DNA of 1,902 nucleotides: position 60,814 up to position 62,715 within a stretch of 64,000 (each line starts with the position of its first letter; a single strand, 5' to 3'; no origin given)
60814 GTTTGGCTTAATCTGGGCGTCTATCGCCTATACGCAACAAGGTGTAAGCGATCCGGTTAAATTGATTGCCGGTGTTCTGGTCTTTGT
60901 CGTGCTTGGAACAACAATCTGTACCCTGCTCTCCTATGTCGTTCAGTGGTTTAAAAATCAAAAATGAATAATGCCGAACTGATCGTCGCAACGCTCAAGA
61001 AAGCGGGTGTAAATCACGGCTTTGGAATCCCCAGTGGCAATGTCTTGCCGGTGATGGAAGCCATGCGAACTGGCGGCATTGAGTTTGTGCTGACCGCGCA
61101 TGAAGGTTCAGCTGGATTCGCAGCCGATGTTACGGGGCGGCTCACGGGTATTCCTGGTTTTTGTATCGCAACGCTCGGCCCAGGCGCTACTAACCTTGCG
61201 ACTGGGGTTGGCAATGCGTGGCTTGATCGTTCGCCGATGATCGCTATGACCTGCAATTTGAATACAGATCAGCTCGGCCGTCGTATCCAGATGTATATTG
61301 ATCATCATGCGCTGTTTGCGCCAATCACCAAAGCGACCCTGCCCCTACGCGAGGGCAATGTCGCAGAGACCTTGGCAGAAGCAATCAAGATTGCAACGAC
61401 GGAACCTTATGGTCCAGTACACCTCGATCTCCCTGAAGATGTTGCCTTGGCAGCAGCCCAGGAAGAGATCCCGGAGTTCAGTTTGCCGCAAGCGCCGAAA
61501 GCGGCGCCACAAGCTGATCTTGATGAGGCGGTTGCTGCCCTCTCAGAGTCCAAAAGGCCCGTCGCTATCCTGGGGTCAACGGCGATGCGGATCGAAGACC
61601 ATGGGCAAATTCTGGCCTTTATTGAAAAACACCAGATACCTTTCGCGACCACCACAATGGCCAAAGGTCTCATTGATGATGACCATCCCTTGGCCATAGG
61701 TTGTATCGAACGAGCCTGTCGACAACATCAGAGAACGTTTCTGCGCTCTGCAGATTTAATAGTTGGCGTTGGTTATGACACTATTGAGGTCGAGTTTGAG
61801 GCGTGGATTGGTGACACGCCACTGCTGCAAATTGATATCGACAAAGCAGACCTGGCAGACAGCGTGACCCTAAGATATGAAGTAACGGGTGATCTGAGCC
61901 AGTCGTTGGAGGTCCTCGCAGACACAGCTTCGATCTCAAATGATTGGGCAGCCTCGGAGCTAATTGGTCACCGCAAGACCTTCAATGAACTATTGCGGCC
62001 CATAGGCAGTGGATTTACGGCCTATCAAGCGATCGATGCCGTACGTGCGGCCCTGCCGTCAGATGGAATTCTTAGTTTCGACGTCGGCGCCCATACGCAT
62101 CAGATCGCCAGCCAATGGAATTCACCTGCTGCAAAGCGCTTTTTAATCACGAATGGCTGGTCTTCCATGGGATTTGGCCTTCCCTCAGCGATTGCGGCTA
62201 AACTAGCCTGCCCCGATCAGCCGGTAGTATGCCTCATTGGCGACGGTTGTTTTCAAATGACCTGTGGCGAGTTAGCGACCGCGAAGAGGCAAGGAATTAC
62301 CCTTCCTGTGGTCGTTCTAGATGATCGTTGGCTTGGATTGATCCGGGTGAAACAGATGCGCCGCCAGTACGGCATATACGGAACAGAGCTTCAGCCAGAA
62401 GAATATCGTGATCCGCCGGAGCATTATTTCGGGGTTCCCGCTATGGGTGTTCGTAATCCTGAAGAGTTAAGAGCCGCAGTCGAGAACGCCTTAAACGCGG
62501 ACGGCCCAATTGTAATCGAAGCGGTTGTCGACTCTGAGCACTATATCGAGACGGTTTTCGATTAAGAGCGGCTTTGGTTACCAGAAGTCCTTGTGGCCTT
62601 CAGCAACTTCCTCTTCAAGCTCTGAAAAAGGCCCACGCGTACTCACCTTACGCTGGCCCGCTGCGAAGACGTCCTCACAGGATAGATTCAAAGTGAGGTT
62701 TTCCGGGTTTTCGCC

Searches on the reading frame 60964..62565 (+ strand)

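Call 32: search_protein_families(library=pfam, proteins=[window:60964-62565:+], max_evalue=0.00001)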
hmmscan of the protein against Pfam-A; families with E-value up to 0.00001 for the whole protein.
window:60964-62565:+ (533 aa): 3 families
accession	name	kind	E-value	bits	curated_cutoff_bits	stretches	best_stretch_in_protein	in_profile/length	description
PF02775.26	TPP_enzyme_C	-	2.9e-32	112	21.9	1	373-519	1-150/151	Thiamine pyrophosphate enzyme, C-terminal TPP binding domain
PF02776.23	TPP_enzyme_N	-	3.1e-31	108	26.8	1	1-115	1-117/119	Thiamine pyrophosphate enzyme, N-terminal TPP binding domain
PF00205.28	TPP_enzyme_M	-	2.7e-26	92.3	30.4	1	186-317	1-136/137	Thiamine pyrophosphate enzyme, central domain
